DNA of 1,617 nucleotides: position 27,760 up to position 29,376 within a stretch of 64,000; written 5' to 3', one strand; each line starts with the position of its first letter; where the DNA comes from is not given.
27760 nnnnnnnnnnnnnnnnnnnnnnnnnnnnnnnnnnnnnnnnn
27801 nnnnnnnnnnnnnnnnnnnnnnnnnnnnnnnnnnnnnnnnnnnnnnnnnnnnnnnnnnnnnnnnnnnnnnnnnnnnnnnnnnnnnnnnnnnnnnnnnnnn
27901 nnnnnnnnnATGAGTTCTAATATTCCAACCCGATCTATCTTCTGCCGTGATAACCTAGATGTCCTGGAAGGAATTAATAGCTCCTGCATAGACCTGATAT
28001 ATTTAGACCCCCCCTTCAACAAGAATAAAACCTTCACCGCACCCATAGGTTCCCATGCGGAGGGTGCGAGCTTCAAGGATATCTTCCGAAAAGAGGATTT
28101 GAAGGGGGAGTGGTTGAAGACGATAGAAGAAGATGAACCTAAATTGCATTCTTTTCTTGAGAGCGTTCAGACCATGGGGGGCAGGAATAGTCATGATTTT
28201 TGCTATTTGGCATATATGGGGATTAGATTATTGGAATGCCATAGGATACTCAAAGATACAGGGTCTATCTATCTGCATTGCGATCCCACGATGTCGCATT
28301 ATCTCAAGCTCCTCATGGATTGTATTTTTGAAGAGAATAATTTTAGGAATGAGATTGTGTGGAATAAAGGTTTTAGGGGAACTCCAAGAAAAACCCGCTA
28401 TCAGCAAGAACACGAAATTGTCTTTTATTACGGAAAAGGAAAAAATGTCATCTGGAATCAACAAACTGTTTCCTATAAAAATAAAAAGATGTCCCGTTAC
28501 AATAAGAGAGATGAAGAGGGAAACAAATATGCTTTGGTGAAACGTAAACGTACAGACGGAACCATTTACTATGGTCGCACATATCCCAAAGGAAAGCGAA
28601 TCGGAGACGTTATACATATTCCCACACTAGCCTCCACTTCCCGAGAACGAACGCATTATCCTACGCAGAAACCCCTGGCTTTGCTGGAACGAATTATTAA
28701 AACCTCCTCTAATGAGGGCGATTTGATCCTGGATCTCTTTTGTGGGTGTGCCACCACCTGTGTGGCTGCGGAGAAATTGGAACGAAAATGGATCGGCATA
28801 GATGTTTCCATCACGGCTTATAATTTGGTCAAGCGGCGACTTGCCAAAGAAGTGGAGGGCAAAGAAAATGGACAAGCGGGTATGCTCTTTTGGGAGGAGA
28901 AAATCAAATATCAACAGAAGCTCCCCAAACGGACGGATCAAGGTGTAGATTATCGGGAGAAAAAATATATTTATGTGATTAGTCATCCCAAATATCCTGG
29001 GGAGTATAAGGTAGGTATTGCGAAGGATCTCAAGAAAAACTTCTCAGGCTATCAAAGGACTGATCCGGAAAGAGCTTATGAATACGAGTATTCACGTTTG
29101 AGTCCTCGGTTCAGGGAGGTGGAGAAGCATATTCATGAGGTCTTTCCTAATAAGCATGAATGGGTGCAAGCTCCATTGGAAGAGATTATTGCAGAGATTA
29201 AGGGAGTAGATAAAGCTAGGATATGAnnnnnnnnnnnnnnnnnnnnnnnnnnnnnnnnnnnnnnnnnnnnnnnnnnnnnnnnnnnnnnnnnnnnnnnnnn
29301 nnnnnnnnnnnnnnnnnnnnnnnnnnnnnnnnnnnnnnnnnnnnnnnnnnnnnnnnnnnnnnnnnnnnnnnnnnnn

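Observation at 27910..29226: DNA methyltransferase fused to a T5orf172 (GIY-YIG-like) domain, with no cognate restriction gene, wedged between rodA and a tRNA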

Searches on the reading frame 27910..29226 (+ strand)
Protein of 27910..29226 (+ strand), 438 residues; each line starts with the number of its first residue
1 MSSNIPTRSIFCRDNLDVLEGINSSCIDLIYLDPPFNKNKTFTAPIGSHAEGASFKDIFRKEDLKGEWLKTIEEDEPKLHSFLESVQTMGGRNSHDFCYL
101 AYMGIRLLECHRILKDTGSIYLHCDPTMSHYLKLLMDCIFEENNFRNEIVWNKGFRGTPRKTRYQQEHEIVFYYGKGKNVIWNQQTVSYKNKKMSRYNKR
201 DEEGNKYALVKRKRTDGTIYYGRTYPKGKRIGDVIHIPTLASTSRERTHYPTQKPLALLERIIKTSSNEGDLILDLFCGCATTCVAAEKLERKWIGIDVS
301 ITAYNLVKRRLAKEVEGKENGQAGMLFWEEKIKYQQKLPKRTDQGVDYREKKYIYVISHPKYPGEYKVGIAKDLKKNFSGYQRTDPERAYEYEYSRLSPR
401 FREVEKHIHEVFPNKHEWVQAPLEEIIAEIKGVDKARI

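Call 4: search_protein_families(library=pfam, proteins=[window:27910-29226:+], max_evalue=0.1)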
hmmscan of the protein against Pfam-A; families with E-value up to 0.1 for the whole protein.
window:27910-29226:+ (438 aa): 5 families
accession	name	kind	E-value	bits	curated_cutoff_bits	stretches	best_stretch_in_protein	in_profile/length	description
PF01555.25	N6_N4_Mtase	-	7.8e-49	167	26.7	1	27-308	1-220/221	DNA methylase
PF10544.15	T5orf172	-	3e-09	37.7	20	1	353-426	2-93/101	T5orf172 domain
PF13455.12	MUG113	-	0.00027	21.9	22.3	1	366-431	1-71/73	Meiotically up-regulated gene 113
PF02086.21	MethyltransfD12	-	0.0034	17.6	22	0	9-50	159-199/253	D12 class N6 adenine-specific DNA methyltransferase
PF03602.21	Cons_hypoth95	-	0.0096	16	24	0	14-41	99-128/182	Conserved hypothetical protein 95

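Call 5: search_protein_families(library=ncbifam, proteins=[window:27910-29226:+], max_evalue=0.1)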
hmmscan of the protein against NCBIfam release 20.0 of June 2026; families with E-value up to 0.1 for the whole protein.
window:27910-29226:+ (438 aa): 6 families
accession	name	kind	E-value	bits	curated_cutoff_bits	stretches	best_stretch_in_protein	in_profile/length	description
NF008572.0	PRK11524.1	equivalog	9.7e-31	107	292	2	99-320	61-265/294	adenine-specific DNA-methyltransferase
NF050803.1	DnaMtaseCcrMCaul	equivalog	1.5e-21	76.7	830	1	247-319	183-255/350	adenine-specific DNA-methyltransferase CcrM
NF010253.0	PRK13699.1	subfamily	2.6e-12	46.9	244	1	246-320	140-214/226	DNA methyltransferase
NF011529.0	PRK14968.1-3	equivalog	0.046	13.1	162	1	239-310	7-75/198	putative methyltransferase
NF043040.1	corrin_prot_MT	hypoth_equivalog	0.053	12.9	180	0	259-314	31-86/216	corrinoid protein-associated methyltransferase CpaM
TIGR00095.1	TIGR00095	equivalog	0.081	12.6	117.5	0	25-40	123-138/194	16S rRNA (guanine(966)-N(2))-methyltransferase RsmD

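Call 6: search_protein_families(library=padloc, proteins=[window:27910-29226:+], max_evalue=0.1)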
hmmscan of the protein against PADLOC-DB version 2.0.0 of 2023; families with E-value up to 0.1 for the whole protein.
window:27910-29226:+ (438 aa): 73 families (the best 25 are shown)
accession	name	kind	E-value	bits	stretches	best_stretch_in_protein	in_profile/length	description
PDLC03339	MTase_II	-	3.6e-59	198.5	2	99-320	60-280/399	Type II methyltransferase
PDLC03354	MTase_II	-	3e-49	166.2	3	98-210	128-241/425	Type II methyltransferase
PDLC03300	MTase_II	-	4.9e-47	158.4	2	227-317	192-282/302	Type II methyltransferase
PDLC03371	MTase_II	-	5.5e-42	142.1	1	9-314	12-255/260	Type II methyltransferase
PDLC03299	MTase_II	-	5.5e-39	132.4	2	98-319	61-267/296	Type II methyltransferase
PDLC03636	MTase_III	-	3.4e-37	126.5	2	245-321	339-415/575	Type III methyltransferase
PDLC03633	MTase_III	-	1.6e-36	124.2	1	25-313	98-355/616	Type III methyltransferase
PDLC03635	MTase_III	-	4.1e-33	113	2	98-211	267-384/708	Type III methyltransferase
PDLC03644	MTase_III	-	3.7e-32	109.8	2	75-226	84-239/542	Type III methyltransferase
PDLC03638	MTase_III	-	4.6e-31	105.9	2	246-323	612-689/816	Type III methyltransferase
PDLC03634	MTase_III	-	4.3e-27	93.3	2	14-211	101-287/621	Type III methyltransferase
PDLC03641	MTase_III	-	8.9e-27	91.9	2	13-228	110-318/657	Type III methyltransferase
PDLC03216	MTase_II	-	3.9e-24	83.3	3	249-320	193-264/364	Type II methyltransferase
PDLC03265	MTase_II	-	4.9e-24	83.4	2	247-312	264-329/333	Type II methyltransferase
PDLC03387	MTase_II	-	8.9e-23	78.8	1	144-316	141-280/289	Type II methyltransferase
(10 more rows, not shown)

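Call 7: find_homologous_proteins(query=window:27910-29226:+, max_evalue=0.00001)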
Query window:27910-29226:+ (438 aa): 8000 proteins with E <= 0.00001 among 8000 candidates; the best 120 are listed.
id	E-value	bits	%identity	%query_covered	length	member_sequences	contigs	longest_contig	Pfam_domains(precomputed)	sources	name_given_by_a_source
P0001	0.0e+0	1025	100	100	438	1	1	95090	PF10544.16,PF01555.25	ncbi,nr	ncbi:MAG: DNA methyltransferase [Cytophagales bacterium]|nr:DNA methyltransferase [Cytophagales bact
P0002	3.2e-192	658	78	44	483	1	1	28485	PF10544.16,PF01555.25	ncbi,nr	ncbi:MAG: DNA methyltransferase [Cytophagales bacterium]|nr:DNA methyltransferase [Cytophagales bact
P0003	7.9e-178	610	61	98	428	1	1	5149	PF10544.16,PF03602.22,PF01555.25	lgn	-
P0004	6.4e-172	591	63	99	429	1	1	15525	PF10544.16,PF02086.22,PF13455.13,PF01555.25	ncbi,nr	ncbi:MAG: DNA methyltransferase [Cytophagales bacterium]|nr:DNA methyltransferase [Cytophagales bact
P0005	1.2e-167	576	62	95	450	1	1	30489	PF10544.16,PF13455.13,PF01555.25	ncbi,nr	ncbi:MAG: DNA methyltransferase [Cytophagales bacterium]|nr:DNA methyltransferase [Cytophagales bact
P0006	1.9e-165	569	58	99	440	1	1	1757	PF10544.16,PF01555.25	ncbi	-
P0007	6.0e-163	561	57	99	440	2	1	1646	PF10544.16,PF01555.25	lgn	-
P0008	3.7e-159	549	57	97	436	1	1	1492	PF10544.16,PF13455.13,PF01555.25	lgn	-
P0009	1.0e-158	547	57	99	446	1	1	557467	PF10544.16,PF01555.25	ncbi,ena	-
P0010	2.2e-158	546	58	98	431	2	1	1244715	PF10544.16,PF13455.13,PF01555.25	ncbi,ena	-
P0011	3.4e-158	545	57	98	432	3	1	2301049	PF10544.16,PF01555.25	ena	-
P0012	1.1e-157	544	58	98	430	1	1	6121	PF10544.16,PF03602.22,PF02086.22,PF13455.13,PF01555.25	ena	-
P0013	2.6e-157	542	59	97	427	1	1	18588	PF10544.16,PF02086.22,PF13455.13,PF01555.25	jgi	-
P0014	1.4e-156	540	53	98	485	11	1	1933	PF10544.16,PF13455.13,PF01555.25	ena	-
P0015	1.6e-155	537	59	97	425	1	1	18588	PF10544.16,PF02086.22,PF13455.13,PF01555.25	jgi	-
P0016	8.6e-155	534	57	98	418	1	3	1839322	PF10544.16,PF13455.13,PF01555.25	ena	-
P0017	1.2e-154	534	57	98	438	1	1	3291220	PF10544.16,PF13455.13,PF01555.25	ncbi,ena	-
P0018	1.6e-154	533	57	98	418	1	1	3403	PF10544.16,PF13455.13,PF01555.25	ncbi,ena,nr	ncbi:MAG: DNA methyltransferase [Cyanobacteria bacterium MAG CAR2_bin_4]|nr:DNA methyltransferase [C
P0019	2.0e-154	533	56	98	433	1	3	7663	PF10544.16,PF01555.25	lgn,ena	-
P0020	2.1e-154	533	55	98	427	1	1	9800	PF10544.16,PF13455.13,PF01555.25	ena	-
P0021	3.2e-153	529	56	98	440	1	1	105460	PF10544.16,PF13455.13,PF01555.25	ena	-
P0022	6.6e-153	528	57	98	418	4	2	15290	PF10544.16,PF01555.25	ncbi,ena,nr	ncbi:MAG: DNA methyltransferase [Cyanobacteria bacterium MAG CAR4_bin_6]|nr:DNA methyltransferase [C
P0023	1.3e-152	527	56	98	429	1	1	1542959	PF10544.16,PF01555.25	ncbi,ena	-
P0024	1.5e-152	527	55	98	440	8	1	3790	PF10544.16,PF13455.13,PF01555.25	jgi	-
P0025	2.0e-152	526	55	98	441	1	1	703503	PF10544.16,PF13455.13,PF01555.25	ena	-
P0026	2.0e-152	526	56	100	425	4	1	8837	PF10544.16,PF13455.13,PF01555.25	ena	-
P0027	3.3e-152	526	56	97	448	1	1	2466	PF10544.16,PF13455.13,PF01555.25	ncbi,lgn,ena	-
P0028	5.1e-152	525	51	98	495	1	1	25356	PF10544.16,PF13455.13,PF01555.25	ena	-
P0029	1.3e-151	524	55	100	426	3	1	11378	PF10544.16,PF13455.13,PF01555.25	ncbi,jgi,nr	ncbi:MAG: GIY-YIG nuclease family protein [Ekhidna sp.]|nr:GIY-YIG nuclease family protein [Ekhidna 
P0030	1.4e-151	524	57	98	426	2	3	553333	PF10544.16,PF01555.25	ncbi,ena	-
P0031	1.6e-151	523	56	98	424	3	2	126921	PF10544.16,PF02086.22,PF13455.13,PF01555.25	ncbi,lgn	-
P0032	1.6e-151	523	58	98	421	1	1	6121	PF10544.16,PF03602.22,PF02086.22,PF13455.13,PF01555.25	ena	-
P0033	3.0e-151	522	56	98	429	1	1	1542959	PF10544.16,PF02086.22,PF13455.13,PF01555.25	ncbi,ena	-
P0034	3.5e-151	522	56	97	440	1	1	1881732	PF10544.16,PF13455.13,PF01555.25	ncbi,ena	-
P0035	4.8e-151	522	55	99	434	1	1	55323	PF10544.16,PF13455.13,PF01555.25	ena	-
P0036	8.0e-151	521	55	98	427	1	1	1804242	PF10544.16,PF01555.25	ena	-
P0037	1.7e-150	520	57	98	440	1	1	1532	PF10544.16,PF01555.25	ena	-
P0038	4.7e-150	519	56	98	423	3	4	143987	PF10544.16,PF01555.25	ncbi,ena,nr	ncbi:MAG: DNA methyltransferase [Aestuariivita sp.]|nr:DNA methyltransferase [Aestuariivita sp.] MCY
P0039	6.1e-150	518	55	98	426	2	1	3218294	PF10544.16,PF13455.13,PF01555.25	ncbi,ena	-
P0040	6.2e-150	518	56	98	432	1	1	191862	PF10544.16,PF01555.25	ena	-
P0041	7.2e-150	518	54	98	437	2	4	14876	PF10544.16,PF01555.25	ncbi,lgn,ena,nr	ncbi:MAG: DNA methyltransferase [Aestuariivita sp.]|nr:DNA methyltransferase [Aestuariivita sp.] MCY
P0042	7.8e-150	518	55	98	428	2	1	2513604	PF10544.16,PF13455.13,PF01555.25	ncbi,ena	-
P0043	8.0e-150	518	56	98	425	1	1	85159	PF10544.16,PF13455.13,PF01555.25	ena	-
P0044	8.3e-150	518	55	98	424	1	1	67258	PF10544.16,PF13455.13,PF01555.25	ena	-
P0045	1.2e-149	517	53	100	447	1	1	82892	PF10544.16,PF13455.13,PF01555.25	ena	-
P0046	1.7e-149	517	55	97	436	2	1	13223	PF10544.16,PF13455.13,PF01555.25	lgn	-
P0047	1.8e-149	517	56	98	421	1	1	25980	PF10544.16,PF13455.13,PF01555.25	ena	-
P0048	1.8e-149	517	55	98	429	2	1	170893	PF10544.16,PF02086.22,PF13455.13,PF01555.25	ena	-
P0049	1.9e-149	517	56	98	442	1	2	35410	PF10544.16,PF13455.13,PF01555.25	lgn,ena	-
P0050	2.0e-149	516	54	98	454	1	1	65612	PF10544.16,PF02086.22,PF13455.13,PF01555.25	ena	-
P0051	2.3e-149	516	54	98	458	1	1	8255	PF10544.16,PF02086.22,PF01555.25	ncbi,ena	-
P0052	3.4e-149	516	56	98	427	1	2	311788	PF10544.16,PF02086.22,PF13455.13,PF01555.25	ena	-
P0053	4.8e-149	515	53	100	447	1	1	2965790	PF10544.16,PF13455.13,PF01555.25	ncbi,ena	-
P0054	7.7e-149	515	56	98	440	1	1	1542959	PF10544.16,PF02086.22,PF13455.13,PF01555.25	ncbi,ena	-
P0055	8.1e-149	514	56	98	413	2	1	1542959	PF10544.16,PF02086.22,PF13455.13,PF01555.25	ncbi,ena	-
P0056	8.4e-149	514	56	48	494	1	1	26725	PF10544.16,PF01555.25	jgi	-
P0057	1.2e-148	514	56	98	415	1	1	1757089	PF10544.16,PF01555.25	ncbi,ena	-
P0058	2.5e-148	513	55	98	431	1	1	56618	PF10544.16,PF01555.25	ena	-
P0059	2.9e-148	513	55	98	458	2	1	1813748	PF10544.16,PF13455.13,PF01555.25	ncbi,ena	-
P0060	2.9e-148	513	56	98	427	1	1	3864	PF10544.16,PF02086.22,PF13455.13,PF01555.25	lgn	-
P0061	3.4e-148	512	54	100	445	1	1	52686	PF10544.16,PF02086.22,PF13455.13,PF01555.25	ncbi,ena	-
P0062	5.5e-148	512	56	98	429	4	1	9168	PF10544.16,PF02086.22,PF13455.13,PF01555.25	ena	-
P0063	5.8e-148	512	53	100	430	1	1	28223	PF10544.16,PF02086.22,PF13455.13,PF01555.25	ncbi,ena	-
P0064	6.6e-148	511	55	98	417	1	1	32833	PF10544.16,PF02086.22,PF13455.13,PF01555.25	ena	-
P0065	9.7e-148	511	55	98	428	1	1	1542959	PF10544.16,PF02086.22,PF01555.25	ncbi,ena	-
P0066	1.1e-147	511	54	99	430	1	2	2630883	PF10544.16,PF02086.22,PF13455.13,PF01555.25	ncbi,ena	-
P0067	1.1e-147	511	55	97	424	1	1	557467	PF10544.16,PF01555.25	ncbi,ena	-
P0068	1.6e-147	510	55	98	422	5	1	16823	PF10544.16,PF13455.13,PF01555.25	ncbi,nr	ncbi:MAG: GIY-YIG nuclease family protein [Ekhidna sp.]|nr:GIY-YIG nuclease family protein [Ekhidna 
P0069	2.1e-147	510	54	98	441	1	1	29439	PF10544.16,PF02086.22,PF13455.13,PF01555.25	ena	-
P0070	2.6e-147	509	55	98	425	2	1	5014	PF10544.16,PF13455.13,PF01555.25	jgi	-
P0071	2.7e-147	509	57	98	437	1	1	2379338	PF10544.16,PF13455.13,PF01555.25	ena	-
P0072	2.8e-147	509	55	97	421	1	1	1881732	PF10544.16,PF13455.13,PF01555.25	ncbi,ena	-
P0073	2.8e-147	509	57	98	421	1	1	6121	PF10544.16,PF03602.22,PF02086.22,PF13455.13,PF01555.25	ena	-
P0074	3.2e-147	509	48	97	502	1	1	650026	PF10544.16,PF13455.13,PF01555.25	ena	-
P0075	3.4e-147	509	55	98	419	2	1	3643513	PF10544.16,PF13455.13,PF01555.25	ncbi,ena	-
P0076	3.7e-147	509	56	98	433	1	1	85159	PF10544.16,PF01555.25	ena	-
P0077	6.4e-147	508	52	98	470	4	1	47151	PF10544.16,PF01555.25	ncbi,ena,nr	ncbi:MAG: DNA methyltransferase [Gammaproteobacteria bacterium]|nr:DNA methyltransferase [Gammaprote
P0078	6.9e-147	508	55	99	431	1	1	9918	PF10544.16,PF13455.13,PF01555.25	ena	-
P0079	8.4e-147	508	54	98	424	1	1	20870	PF10544.16,PF13455.13,PF01555.25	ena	-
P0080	1.1e-146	507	56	99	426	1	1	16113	PF10544.16,PF13455.13,PF01555.25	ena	-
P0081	1.1e-146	507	54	98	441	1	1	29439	PF10544.16,PF02086.22,PF13455.13,PF01555.25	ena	-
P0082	1.2e-146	507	55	99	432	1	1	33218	PF10544.16,PF02086.22,PF13455.13,PF01555.25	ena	-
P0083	1.3e-146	507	57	97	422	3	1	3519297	PF10544.16,PF13455.13,PF01555.25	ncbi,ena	-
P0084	1.3e-146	507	54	100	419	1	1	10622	PF10544.16,PF02086.22,PF13455.13,PF01555.25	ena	-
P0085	1.3e-146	507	55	98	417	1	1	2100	PF10544.16,PF01555.25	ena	-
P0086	1.7e-146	507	54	99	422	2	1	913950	PF10544.16,PF13455.13,PF01555.25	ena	-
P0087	2.0e-146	507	54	99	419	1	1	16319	PF10544.16,PF13455.13,PF01555.25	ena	-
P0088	2.5e-146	506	55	97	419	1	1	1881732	PF10544.16,PF02086.22,PF13455.13,PF01555.25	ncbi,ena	-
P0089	3.0e-146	506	55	97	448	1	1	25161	PF10544.16,PF13455.13,PF01555.25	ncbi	-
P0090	3.1e-146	506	50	98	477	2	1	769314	PF10544.16,PF13455.13,PF01555.25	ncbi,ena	-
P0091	3.3e-146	506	54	98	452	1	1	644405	PF10544.16,PF13455.13,PF01555.25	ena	-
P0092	3.5e-146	506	53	100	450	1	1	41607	PF10544.16,PF02086.22,PF13455.13,PF01555.25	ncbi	-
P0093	3.9e-146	506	54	98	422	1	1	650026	PF10544.16,PF13455.13,PF01555.25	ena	-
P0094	4.1e-146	506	53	100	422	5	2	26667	PF10544.16,PF02086.22,PF13455.13,PF01555.25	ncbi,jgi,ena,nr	ncbi:MAG: GIY-YIG nuclease family protein [Ekhidna sp.]|nr:GIY-YIG nuclease family protein [Ekhidna 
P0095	4.8e-146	505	54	99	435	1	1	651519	PF10544.16,PF13455.13,PF01555.25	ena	-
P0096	5.4e-146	505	54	98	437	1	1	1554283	PF10544.16,PF13455.13,PF01555.25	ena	-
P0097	6.3e-146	505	55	99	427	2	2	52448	PF10544.16,PF13455.13,PF01555.25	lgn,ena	-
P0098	8.4e-146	505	56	98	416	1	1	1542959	PF10544.16,PF02086.22,PF13455.13,PF01555.25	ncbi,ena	-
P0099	9.0e-146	504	54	98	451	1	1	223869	PF10544.16,PF13455.13,PF01555.25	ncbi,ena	-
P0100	1.3e-145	504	55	98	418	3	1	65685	PF10544.16,PF13455.13,PF01555.25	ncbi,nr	ncbi:MAG: GIY-YIG nuclease family protein [Alphaproteobacteria bacterium]|nr:GIY-YIG nuclease family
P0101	1.3e-145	504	60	45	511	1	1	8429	PF10544.16,PF13455.13,PF01555.25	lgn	-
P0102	1.4e-145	504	55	98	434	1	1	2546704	PF10544.16,PF02086.22,PF13455.13,PF01555.25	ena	-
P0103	1.4e-145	504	49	100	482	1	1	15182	PF10544.16,PF02086.22,PF13455.13,PF01555.25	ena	-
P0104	1.6e-145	504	55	98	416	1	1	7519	PF10544.16,PF03602.22,PF13455.13,PF01555.25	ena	-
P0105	1.8e-145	503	54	98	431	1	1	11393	PF10544.16,PF13455.13,PF01555.25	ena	-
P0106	1.9e-145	503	54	98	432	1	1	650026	PF10544.16,PF13455.13,PF01555.25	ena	-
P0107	2.1e-145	503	55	97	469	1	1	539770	PF10544.16,PF13455.13,PF01555.25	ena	-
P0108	2.2e-145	503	56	99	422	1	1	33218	PF10544.16,PF02086.22,PF13455.13,PF01555.25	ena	-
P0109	2.5e-145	503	55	98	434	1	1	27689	PF10544.16,PF02086.22,PF13455.13,PF01555.25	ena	-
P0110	2.7e-145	503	54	98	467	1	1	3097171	PF10544.16,PF13455.13,PF01555.25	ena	-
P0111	3.1e-145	503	53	98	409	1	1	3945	PF10544.16,PF13455.13,PF01555.25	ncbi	ncbi:MAG: DNA methyltransferase [Salinispira sp.]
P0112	3.5e-145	502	54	99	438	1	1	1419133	PF10544.16,PF01555.25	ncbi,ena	-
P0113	4.1e-145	502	54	98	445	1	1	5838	PF10544.16,PF02086.22,PF13455.13,PF01555.25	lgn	-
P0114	4.3e-145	502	54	98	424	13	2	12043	PF10544.16,PF01555.25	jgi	-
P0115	4.4e-145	502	54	98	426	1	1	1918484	PF10544.16,PF13455.13,PF01555.25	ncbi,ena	-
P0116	4.5e-145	502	55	98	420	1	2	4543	PF10544.16,PF13455.13,PF01555.25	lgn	-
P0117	5.8e-145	502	55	98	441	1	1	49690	PF10544.16,PF01555.25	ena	-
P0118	6.5e-145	502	56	95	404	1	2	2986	PF10544.16,PF13455.13,PF01555.25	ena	-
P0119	6.6e-145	502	54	99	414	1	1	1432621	PF10544.16,PF01555.25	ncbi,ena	-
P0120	7.7e-145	501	53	100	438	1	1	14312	PF10544.16,PF13455.13,PF01555.25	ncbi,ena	-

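Call 8: search_solved_structures(query=window:27910-29226:+, max_evalue=0.01, show_alignments=2)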
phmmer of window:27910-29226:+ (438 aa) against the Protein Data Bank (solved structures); distinct sequences matched with E-value up to 0.01: 15.
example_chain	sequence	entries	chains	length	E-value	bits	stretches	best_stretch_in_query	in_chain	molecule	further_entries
1g60_A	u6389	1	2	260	2.3e-17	66.3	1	117-304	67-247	Adenine-specific Methyltransferase MboIIA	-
6k0w_B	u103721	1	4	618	4.3e-15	58.8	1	3-199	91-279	Adenine specific DNA methyltransferase (Mod)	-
6pbd_A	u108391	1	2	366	1e-13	54.3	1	249-315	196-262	Modification methylase CcrMI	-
5hek_A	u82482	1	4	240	2.1e-12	50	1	201-312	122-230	Adenine specific DNA methyltransferase (DpnA)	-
5hfj_A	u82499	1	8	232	3.3e-12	49.3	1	201-311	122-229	Adenine specific DNA methyltransferase (DpnA)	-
7dsu_A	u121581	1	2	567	3.9e-11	45.8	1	100-194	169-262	Mbo45V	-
4zcf_A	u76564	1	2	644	1.2e-10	44.1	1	12-207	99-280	Restriction endonuclease EcoP15I, modification subunit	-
9c3u_A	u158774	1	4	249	1.5e-10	43.9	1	114-301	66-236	Methyltransferase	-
8urk_A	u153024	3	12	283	2.4e-10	43.2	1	114-302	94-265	Methyltransferase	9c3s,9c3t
8s9m_A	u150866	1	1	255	5.1e-10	42.1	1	246-313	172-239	DNA cytosine-N4 methyltransferase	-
8s9n_A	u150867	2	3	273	6.2e-10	41.8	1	246-313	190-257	DNA cytosine-N4 methyltransferase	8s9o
1nw8_A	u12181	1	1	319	1.9e-09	40.2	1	145-295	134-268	MODIFICATION METHYLASE RSRI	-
1eg2_A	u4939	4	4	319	1.9e-09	40.2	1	145-295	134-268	MODIFICATION METHYLASE RSRI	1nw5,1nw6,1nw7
2zie_A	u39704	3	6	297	1.6e-07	33.9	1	249-317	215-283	Putative modification methylase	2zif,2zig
1boo_A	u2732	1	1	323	0.00019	23.8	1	250-299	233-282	PROTEIN (N-4 CYTOSINE-SPECIFIC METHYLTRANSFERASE PVU II)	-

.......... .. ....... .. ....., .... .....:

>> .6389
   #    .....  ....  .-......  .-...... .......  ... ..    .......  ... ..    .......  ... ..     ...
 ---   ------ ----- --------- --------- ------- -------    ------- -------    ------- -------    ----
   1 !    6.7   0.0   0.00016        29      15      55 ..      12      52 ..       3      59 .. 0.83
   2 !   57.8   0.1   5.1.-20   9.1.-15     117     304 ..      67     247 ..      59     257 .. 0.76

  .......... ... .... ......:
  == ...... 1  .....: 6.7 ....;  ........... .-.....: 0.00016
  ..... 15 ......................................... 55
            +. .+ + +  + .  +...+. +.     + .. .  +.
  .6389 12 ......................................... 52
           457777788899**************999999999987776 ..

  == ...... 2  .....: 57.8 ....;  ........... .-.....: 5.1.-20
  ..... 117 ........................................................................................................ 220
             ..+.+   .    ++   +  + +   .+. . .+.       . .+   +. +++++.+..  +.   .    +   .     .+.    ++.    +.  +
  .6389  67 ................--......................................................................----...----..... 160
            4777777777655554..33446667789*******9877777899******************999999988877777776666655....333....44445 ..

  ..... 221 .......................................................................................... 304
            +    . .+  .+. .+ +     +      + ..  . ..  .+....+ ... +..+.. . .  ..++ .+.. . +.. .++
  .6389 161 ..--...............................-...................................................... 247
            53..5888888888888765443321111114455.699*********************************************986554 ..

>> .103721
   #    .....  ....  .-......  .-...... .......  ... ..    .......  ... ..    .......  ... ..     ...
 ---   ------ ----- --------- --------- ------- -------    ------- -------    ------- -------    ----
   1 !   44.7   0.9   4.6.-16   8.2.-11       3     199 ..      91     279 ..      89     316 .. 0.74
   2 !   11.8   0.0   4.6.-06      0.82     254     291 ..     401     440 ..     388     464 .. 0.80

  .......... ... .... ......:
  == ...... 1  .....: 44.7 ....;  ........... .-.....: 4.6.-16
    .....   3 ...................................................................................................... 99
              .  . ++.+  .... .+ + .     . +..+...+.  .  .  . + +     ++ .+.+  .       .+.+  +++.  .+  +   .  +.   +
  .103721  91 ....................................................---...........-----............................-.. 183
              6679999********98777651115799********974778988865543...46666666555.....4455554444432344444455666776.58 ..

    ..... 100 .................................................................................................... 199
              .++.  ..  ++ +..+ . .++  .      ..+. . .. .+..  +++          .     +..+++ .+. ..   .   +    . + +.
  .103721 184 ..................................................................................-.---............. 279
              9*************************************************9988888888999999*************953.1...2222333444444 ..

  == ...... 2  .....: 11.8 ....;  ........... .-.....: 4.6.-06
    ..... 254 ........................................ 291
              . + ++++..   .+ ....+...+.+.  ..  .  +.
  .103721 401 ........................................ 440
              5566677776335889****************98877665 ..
